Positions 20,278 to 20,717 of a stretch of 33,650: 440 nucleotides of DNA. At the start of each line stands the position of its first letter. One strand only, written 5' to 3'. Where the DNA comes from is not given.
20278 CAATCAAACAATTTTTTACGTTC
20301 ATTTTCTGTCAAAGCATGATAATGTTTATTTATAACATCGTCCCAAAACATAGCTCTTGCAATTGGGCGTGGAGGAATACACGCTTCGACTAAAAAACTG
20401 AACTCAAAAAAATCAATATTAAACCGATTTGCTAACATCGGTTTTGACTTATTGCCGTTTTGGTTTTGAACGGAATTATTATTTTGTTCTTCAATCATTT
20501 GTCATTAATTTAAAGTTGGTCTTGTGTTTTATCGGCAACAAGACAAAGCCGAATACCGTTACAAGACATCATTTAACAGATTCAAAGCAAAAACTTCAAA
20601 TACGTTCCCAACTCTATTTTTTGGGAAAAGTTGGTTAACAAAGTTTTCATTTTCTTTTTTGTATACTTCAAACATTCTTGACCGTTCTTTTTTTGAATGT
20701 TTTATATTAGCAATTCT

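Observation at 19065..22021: Four-gene accessory island wedged between terS and terL: two nucleotide/alarmone hydrolases, an orphan and a second tyrosine recombinase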

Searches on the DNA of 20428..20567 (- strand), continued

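Call 65: search_with_rna_model(model_id=R1, sources=[window, L003, L004, L005, L007, L009, L015, L017, L019, L013, L014, L024, L101, L102, L103, L104, L105, L106, L107, L108, L109, L110, L112, L114, L115, L116, L117, L119, L120, L121, L122, L124, L125, L126, L127, L130, L131, L132, L133, L134, L135, L136, L137, L138, L139, L140, L141, L142, L143, L145, L146, L147, L148, L149, L151, L152, L153, L154, L155, L156, L157, L158, L159, L160, L161, L162, L163, L164], max_evalue=0.0001, make_alignment=true)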
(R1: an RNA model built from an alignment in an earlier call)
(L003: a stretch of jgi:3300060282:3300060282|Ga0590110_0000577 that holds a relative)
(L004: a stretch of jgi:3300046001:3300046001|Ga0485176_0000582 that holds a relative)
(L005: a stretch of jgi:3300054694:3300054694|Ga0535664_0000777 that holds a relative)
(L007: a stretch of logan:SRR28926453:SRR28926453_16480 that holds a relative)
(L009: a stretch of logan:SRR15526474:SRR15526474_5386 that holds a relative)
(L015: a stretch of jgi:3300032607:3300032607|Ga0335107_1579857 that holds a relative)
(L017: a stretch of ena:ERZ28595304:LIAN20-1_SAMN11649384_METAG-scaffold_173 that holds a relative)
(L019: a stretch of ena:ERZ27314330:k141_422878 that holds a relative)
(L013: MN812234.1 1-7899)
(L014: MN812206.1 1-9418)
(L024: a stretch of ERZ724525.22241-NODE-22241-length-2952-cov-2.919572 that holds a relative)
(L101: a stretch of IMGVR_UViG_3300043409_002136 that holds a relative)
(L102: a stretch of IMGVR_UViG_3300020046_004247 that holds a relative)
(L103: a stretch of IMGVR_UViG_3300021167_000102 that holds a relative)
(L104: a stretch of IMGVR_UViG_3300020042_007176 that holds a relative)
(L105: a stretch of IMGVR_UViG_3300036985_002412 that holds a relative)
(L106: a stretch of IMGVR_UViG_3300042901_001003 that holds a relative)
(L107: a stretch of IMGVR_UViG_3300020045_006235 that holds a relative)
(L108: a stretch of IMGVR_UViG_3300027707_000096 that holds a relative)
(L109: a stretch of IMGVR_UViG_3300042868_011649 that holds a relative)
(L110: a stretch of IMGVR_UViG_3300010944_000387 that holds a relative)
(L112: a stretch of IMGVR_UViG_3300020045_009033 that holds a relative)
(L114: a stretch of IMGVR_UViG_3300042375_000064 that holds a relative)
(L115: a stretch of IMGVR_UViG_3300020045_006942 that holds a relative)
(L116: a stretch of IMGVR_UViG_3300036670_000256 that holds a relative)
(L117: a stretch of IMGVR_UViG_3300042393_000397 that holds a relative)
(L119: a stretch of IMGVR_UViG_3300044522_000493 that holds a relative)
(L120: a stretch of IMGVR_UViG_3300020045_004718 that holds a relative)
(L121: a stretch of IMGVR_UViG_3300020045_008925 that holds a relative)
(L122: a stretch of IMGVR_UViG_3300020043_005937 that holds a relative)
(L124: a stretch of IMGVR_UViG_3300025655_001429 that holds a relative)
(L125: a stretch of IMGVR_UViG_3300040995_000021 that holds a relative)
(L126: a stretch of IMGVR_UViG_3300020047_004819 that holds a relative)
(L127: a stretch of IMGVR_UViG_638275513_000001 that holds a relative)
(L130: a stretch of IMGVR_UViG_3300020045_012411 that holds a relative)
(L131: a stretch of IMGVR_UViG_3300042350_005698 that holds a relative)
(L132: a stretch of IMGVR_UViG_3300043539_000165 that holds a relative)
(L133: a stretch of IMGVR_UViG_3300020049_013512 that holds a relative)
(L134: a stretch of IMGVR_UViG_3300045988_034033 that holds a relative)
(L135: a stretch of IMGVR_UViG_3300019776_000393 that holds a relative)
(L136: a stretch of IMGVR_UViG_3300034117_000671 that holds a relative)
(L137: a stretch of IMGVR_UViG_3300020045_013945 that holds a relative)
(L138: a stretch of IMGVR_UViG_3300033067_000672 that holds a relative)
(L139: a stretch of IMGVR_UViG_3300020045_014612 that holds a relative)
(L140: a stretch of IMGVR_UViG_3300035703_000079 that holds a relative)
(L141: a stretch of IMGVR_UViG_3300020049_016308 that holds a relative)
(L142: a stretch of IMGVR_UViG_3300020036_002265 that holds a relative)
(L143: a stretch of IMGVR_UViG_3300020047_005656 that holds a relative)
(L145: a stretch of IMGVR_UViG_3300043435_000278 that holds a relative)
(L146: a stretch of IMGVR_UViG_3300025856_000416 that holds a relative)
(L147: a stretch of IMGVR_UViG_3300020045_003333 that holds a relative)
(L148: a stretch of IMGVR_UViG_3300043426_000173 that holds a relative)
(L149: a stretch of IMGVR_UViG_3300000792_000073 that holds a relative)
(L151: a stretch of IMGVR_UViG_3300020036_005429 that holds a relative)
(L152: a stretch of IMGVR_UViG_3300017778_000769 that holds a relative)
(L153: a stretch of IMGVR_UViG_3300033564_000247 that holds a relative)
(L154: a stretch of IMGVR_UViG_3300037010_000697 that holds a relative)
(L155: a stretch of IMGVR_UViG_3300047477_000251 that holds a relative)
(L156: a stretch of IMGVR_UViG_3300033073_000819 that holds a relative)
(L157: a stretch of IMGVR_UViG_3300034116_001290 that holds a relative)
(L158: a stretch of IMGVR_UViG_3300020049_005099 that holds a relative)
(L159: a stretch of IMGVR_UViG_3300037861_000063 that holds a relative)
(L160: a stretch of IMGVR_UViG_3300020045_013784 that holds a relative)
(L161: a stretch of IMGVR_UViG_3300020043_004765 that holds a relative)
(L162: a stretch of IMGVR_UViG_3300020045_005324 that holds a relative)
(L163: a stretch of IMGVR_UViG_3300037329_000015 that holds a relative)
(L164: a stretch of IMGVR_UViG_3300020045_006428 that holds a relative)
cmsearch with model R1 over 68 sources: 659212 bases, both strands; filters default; matches with E-value up to 0.0001: 212.
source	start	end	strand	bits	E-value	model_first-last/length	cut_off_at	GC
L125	1475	1614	-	163.1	2.6e-32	1-140/140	no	0.36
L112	12520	12659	-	161.3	6.3e-32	1-140/140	no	0.38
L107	450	589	+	158.8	2.2e-31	1-140/140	no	0.39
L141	891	1030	+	158.1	3.2e-31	1-140/140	no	0.37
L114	6137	6276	-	158.1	3.2e-31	1-140/140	no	0.39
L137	6087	6226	-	157.9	3.5e-31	1-140/140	no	0.36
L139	9259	9398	+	157.9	3.6e-31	1-140/140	no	0.36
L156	12303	12442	-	157.3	4.8e-31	1-140/140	no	0.39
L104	3444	3583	+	157.3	4.9e-31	1-140/140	no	0.36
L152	4721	4860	+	156.8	6.3e-31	1-140/140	no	0.37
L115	1783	1922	+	156.5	7.1e-31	1-140/140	no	0.35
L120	1613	1752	+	155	1.5e-30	1-140/140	no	0.36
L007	1131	1270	+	154.5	1.9e-30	1-140/140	no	0.36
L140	2085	2224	-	153.9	2.7e-30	1-140/140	no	0.33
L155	4867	5006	+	153.7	3e-30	1-140/140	no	0.34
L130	3450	3589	+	153.6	3.1e-30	1-140/140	no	0.36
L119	1679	1818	-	153.5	3.2e-30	1-140/140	no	0.37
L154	403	541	+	153.4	3.4e-30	1-140/140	no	0.37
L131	84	223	+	152.1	6.6e-30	1-140/140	no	0.39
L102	283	422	+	151.9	7.1e-30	1-140/140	no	0.34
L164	1586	1725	-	151.4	9.3e-30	1-140/140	no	0.33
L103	4281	4419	+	150.9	1.2e-29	1-140/140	no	0.38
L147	955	1093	+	150.3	1.6e-29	1-140/140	no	0.37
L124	6264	6403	+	149.8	2.1e-29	1-140/140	no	0.39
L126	3265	3404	+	148.2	4.6e-29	1-140/140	no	0.38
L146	269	408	-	148.2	4.6e-29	1-140/140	no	0.35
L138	7429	7566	-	146.2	1.3e-28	1-140/140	no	0.36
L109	475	614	+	145.7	1.6e-28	1-140/140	no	0.33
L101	10232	10371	+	145.6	1.7e-28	1-140/140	no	0.39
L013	2767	2905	-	144.5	3e-28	1-140/140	no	0.35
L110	2693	2831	+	144.2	3.5e-28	1-140/140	no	0.37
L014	4296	4434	-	143.8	4.3e-28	1-140/140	no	0.37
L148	3590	3729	-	143.6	4.8e-28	1-140/140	no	0.4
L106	10787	10926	-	143.2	5.8e-28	1-140/140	no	0.33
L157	7519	7658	-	143.2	5.8e-28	1-140/140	no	0.33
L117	3241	3381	-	142.4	8.6e-28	1-140/140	no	0.34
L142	239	377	-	141.9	1.1e-27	1-140/140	no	0.38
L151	4698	4837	-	141.6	1.3e-27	1-140/140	no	0.4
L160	6760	6899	+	141.4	1.4e-27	1-140/140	no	0.36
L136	6193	6332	-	139.4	3.9e-27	1-140/140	no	0.34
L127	966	1103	+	139.4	3.9e-27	1-140/140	no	0.35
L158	10228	10364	-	138.4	6.4e-27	1-140/140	no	0.38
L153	5302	5438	-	135.7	2.4e-26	1-140/140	no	0.36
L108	849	986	-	135.4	2.8e-26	1-140/140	no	0.33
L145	2147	2286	+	134.3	5e-26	1-140/140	no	0.34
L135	3413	3551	+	133.5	7.4e-26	1-140/140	no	0.35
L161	4277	4413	-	130.8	2.9e-25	1-140/140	no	0.36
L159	10932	11073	+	128.6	8.6e-25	1-140/140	no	0.32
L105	127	266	+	128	1.1e-24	1-140/140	no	0.34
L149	6511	6650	-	127.4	1.6e-24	1-140/140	no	0.36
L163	3624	3762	+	124.1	8.2e-24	1-140/140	no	0.33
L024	129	266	+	117.3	2.5e-22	1-140/140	no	0.36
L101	13036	13174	+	116.8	3.2e-22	1-140/140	no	0.34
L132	8062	8178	+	115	7.8e-22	1-117/140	3'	0.36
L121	1734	1871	+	114.9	8.4e-22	1-140/140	no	0.37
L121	703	840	+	112.9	2.4e-21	1-140/140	no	0.34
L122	9429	9568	-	112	3.6e-21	1-140/140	no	0.32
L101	4427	4567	+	106.8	4.8e-20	1-140/140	no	0.3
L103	5611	5748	+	105.4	1e-19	1-140/140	no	0.34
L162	4228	4364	-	99.5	1.9e-18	1-140/140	no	0.45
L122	11579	11716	-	97.8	4.5e-18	1-140/140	no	0.36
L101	8881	9019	+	97.2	6.1e-18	1-140/140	no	0.41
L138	9426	9563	-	95.8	1.2e-17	1-140/140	no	0.36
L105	646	783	+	94.8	2e-17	1-140/140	no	0.35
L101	6672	6812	+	94.7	2.2e-17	1-140/140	no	0.33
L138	9046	9184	-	94.2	2.7e-17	1-140/140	no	0.35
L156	11927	12065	-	92.7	5.8e-17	1-140/140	no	0.33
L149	6112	6248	-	92.6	6.2e-17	1-140/140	no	0.31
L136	3917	4055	-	89.2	3.4e-16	1-140/140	no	0.33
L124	7392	7529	+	86.6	1.3e-15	1-140/140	no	0.33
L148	4422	4552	-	84.7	3.2e-15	1-140/140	no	0.34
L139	7774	7913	+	84.4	3.8e-15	1-140/140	no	0.29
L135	866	1005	+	84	4.7e-15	1-140/140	no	0.31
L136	5627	5764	-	83.7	5.3e-15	1-140/140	no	0.35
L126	1825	1963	+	81.9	1.3e-14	1-140/140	no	0.38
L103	5114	5252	+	80.9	2.2e-14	1-140/140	no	0.35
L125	1197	1332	-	80.7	2.4e-14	1-140/140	no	0.35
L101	11476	11613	+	80.4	2.8e-14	1-140/140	no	0.41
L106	10171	10309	-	79.7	4e-14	1-140/140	no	0.37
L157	6903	7041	-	79.7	4e-14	1-140/140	no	0.37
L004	116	250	+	78.7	6.7e-14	1-140/140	no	0.38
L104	3114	3253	+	76.6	1.9e-13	1-140/140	no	0.36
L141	2372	2508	+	76.5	2e-13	1-140/140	no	0.36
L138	7827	7963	-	74.1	6.7e-13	1-140/140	no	0.32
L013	6439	6579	-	73.9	7.3e-13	1-140/140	no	0.3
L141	1235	1370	+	73.2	1e-12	1-140/140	no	0.34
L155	3999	4136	+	73.2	1e-12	1-140/140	no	0.37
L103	3409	3539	+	72.8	1.3e-12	1-140/140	no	0.36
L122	8697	8837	-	72.6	1.4e-12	1-140/140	no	0.38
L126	2763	2898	+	72.2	1.8e-12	1-140/140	no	0.34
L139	8761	8894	+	72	1.9e-12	1-140/140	no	0.4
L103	2940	3077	+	71.8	2.1e-12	1-140/140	no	0.4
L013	4272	4412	-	71.8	2.1e-12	1-140/140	no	0.35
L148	2362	2497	-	71.6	2.3e-12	1-140/140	no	0.35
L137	5606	5746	-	70.8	3.4e-12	1-140/140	no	0.33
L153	4307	4442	-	70.7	3.6e-12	1-140/140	no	0.36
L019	7723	7862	+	69.9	5.5e-12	1-140/140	no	0.46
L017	3491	3623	+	69.7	5.9e-12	1-140/140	no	0.34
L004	1977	2116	+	69.6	6.2e-12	1-140/140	no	0.39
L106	13414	13553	-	69.4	6.9e-12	1-140/140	no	0.33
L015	7370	7498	+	69.1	8.2e-12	1-140/140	no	0.36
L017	4873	5013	+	68.9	8.9e-12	1-140/140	no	0.33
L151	3888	4026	-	68.7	9.9e-12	1-140/140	no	0.35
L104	2253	2387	+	67.9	1.5e-11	1-140/140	no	0.39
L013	3199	3340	-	66.9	2.4e-11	1-140/140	no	0.3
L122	10516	10656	-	66.7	2.8e-11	1-140/140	no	0.34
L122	10115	10253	-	66.2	3.5e-11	1-140/140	no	0.45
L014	5167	5297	-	65.8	4.3e-11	1-140/140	no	0.37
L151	876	1010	+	65.6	4.6e-11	1-140/140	no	0.39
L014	8184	8320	-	65.6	4.8e-11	1-140/140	no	0.36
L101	4878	4998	+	65.4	5.2e-11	1-140/140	no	0.34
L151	1737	1873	+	65.2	5.8e-11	1-140/140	no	0.42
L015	7931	8071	+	65.1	6.1e-11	1-140/140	no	0.39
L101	12214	12351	+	64.3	9.1e-11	1-140/140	no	0.39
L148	2766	2895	-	64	1.1e-10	1-140/140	no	0.36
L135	2125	2262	+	63.5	1.3e-10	1-140/140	no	0.41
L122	9109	9247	-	63.4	1.4e-10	1-140/140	no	0.35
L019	8493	8631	+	63.4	1.4e-10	1-140/140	no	0.45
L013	6915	7055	-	63.2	1.6e-10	1-140/140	no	0.33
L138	9829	9965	-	63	1.8e-10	1-140/140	no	0.39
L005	6871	7003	+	62.9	1.9e-10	1-140/140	no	0.4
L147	1780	1906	+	62.2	2.6e-10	1-140/140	no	0.39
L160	7116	7256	+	61.3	4.2e-10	1-140/140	no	0.32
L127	562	701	+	61.3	4.2e-10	1-140/140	no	0.3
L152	4102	4242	+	61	4.8e-10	1-140/140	no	0.36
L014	6063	6191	-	60.6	5.7e-10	1-140/140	no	0.34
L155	3501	3640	+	60.3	6.6e-10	1-140/140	no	0.39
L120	1893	2028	+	60.3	6.9e-10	1-140/140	no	0.33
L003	6254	6390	+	59.7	9.2e-10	1-140/140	no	0.36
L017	3990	4119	+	59.5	1e-09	1-140/140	no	0.35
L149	7021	7159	-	58.6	1.6e-09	1-140/140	no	0.31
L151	6080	6216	-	58.4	1.8e-09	1-140/140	no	0.31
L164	373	509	-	58.1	2e-09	1-140/140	no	0.29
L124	6989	7125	+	57.8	2.4e-09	1-140/140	no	0.31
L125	1831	1957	-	57.7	2.5e-09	1-140/140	no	0.35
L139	8119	8255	+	57.6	2.7e-09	1-140/140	no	0.31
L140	885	1022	-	57.5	2.8e-09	1-140/140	no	0.42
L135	2900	3038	+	57.3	3.1e-09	1-140/140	no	0.32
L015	8448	8584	+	56.9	3.7e-09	1-140/140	no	0.37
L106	11662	11797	-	56.8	3.9e-09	1-140/140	no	0.4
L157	8394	8529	-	56.8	3.9e-09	1-140/140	no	0.4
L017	4499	4639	+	56.2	5.2e-09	1-140/140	no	0.38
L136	4883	5024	-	55.4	7.7e-09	1-140/140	no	0.36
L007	436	571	+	55.4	7.8e-09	1-140/140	no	0.38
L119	4186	4321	-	55.3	8.4e-09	1-140/140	no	0.36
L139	7266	7401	+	55.2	8.8e-09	1-140/140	no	0.35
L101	7512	7615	+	54.6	1.2e-08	1-140/140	no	0.42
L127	1283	1419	+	54.3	1.4e-08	1-140/140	no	0.29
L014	3082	3220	-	53.7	1.9e-08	1-140/140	no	0.3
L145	3392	3517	+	53.5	2.1e-08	1-140/140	no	0.35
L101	6301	6438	+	53.1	2.5e-08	1-140/140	no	0.35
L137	6642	6778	-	52.4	3.6e-08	1-140/140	no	0.33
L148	5153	5289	-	52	4.3e-08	1-140/140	no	0.34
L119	2964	3093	-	51.8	4.7e-08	1-140/140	no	0.32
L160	3586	3668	+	51.4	5.9e-08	1-140/140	no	0.47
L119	3357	3500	-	51.4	6e-08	1-140/140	no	0.31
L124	5814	5951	+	51.3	6.1e-08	1-140/140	no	0.35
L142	1787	1890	-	51.3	6.3e-08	1-140/140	no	0.42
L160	4880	5017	+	51.2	6.4e-08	1-140/140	no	0.39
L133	508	651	+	51.2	6.6e-08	1-140/140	no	0.41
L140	1767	1904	-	50.5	9.5e-08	1-140/140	no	0.45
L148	6260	6333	-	50.4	9.7e-08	1-140/140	no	0.35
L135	4649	4783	+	49.9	1.3e-07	1-140/140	no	0.42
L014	2750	2853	-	48.8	2.2e-07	1-140/140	no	0.38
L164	1967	2104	-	48.6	2.4e-07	1-140/140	no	0.38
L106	12616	12751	-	47.9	3.5e-07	1-140/140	no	0.33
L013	6064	6200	-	47.5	4.2e-07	1-140/140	no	0.28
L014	9243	9379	-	47.5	4.2e-07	1-140/140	no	0.28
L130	2980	3120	+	47.3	4.7e-07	1-140/140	no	0.35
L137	3543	3680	-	47.2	4.8e-07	1-140/140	no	0.38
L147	1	134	+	47.2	4.9e-07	1-140/140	no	0.43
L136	3399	3534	-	47.1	5.1e-07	1-140/140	no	0.39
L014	1940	2069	-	46.8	6e-07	1-140/140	no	0.29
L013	4021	4124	-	46.7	6.1e-07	1-140/140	no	0.4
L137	6953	7090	-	46.7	6.4e-07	1-140/140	no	0.3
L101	8377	8514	+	46.6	6.6e-07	1-140/140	no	0.38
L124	6611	6751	+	46.5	7e-07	1-140/140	no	0.31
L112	13330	13466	-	46.2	8.1e-07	1-140/140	no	0.28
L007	781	922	+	46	9.1e-07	1-140/140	no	0.35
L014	3494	3628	-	45.3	1.3e-06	1-140/140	no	0.24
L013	5042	5116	-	45.3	1.3e-06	1-140/140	no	0.43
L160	5500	5635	+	44.9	1.5e-06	1-140/140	no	0.36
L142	3210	3299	-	44.9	1.6e-06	1-140/140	no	0.51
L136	7494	7629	-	44.6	1.8e-06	1-140/140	no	0.38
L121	2198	2338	+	44.2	2.2e-06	1-140/140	no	0.37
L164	823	904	-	44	2.4e-06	1-140/140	no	0.51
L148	5774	5912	-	42.9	4.2e-06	1-140/140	no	0.36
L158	11469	11528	-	42.8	4.5e-06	1-140/140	no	0.5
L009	387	516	+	42.7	4.6e-06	1-140/140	no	0.41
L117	2142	2279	-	42.3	5.6e-06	1-140/140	no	0.39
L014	8950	9023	-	42.1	6.4e-06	1-140/140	no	0.36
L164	1247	1380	-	42.1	6.4e-06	1-140/140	no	0.33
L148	6610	6739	-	41.7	7.7e-06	1-140/140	no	0.28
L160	6072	6210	+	41.7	7.7e-06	1-140/140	no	0.33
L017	3065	3205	+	41.3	9.3e-06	1-140/140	no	0.39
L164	90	216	-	41.1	1e-05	1-140/140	no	0.39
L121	2609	2748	+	41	1.1e-05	1-140/140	no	0.41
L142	2268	2403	-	40.7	1.3e-05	1-140/140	no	0.38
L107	47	185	+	40.4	1.5e-05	1-140/140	no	0.37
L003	4431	4570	+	40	1.8e-05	1-140/140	no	0.35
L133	2323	2408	+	39.9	1.9e-05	1-140/140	no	0.41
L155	5386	5471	+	39.5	2.4e-05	1-140/140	no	0.44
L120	872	1009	+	39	3e-05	1-140/140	no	0.27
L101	9606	9741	+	38.2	4.4e-05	1-140/140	no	0.38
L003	3765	3905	+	38.2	4.5e-05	1-140/140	no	0.35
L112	12908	13045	-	38.1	4.6e-05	1-140/140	no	0.34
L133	111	247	+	37.9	5.2e-05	1-140/140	no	0.39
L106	12101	12237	-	36.7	9.3e-05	1-140/140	no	0.24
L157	8833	8969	-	36.7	9.3e-05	1-140/140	no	0.24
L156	11549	11685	-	36.7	9.4e-05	1-140/140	no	0.27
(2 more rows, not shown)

Alignment A6: 150 matches aligned to the model, 194 columns, each read 5' to 3' on its own strand. Consensus structure (alignment columns), stored with it:
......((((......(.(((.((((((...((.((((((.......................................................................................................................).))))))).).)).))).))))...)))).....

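Call 81: search_with_rna_model(model_id=R1, sources=[L165, L166, L167, L168, L169, L170, L171, L172, L173, L174, L175, L176, L177, L178, L179, L180, L181, L182, L184, L185, L187, L188, L189, L190, L191, L192, L193, L194, L195, L245, L246, L247, L248], max_evalue=0.001)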
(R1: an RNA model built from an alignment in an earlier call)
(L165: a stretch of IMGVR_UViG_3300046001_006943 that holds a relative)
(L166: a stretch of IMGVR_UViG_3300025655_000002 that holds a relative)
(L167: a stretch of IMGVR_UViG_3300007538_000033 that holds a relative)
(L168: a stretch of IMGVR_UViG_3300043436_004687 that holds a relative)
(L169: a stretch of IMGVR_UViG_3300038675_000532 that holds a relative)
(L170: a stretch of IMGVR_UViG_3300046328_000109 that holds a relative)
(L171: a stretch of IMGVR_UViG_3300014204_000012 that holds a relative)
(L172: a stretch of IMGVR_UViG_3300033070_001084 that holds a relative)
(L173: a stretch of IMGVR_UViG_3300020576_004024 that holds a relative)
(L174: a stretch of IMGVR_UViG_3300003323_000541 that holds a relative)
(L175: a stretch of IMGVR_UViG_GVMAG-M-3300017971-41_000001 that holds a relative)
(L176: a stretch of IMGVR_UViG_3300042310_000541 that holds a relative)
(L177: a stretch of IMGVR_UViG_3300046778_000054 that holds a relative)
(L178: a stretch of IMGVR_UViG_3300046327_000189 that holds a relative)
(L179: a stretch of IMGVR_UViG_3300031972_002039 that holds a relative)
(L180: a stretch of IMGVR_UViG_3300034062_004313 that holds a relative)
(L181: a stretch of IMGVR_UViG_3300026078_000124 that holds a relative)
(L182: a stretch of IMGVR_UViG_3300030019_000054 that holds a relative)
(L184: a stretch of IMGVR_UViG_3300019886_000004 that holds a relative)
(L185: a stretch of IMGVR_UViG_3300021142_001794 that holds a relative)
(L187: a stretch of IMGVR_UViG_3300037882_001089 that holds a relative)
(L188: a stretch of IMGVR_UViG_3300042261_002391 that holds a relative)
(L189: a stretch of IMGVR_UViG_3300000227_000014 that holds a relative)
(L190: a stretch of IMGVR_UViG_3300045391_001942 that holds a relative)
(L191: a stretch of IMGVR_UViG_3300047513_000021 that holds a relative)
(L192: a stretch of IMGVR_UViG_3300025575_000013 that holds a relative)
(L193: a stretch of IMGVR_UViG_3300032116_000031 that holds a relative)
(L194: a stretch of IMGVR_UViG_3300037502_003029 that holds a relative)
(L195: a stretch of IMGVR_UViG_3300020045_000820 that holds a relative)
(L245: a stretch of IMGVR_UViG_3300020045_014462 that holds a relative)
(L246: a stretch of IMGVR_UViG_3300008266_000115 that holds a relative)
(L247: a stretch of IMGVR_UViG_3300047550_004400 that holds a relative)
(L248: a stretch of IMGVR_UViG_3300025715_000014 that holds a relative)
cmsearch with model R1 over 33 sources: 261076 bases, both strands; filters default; matches with E-value up to 0.001: 7.
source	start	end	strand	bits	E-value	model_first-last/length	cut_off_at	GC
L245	3757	3893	+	94.7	8.7e-18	1-140/140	no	0.37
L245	2015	2153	+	88.9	1.5e-16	1-140/140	no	0.31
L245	1323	1460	+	76.4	8.2e-14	1-140/140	no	0.39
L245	3045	3182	+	64.6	3e-11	1-140/140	no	0.36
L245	4516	4657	+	47.3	1.9e-07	1-140/140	no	0.37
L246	5665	5800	+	46.1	3.3e-07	1-140/140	no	0.35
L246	4521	4656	+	31.2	0.00058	1-140/140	no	0.35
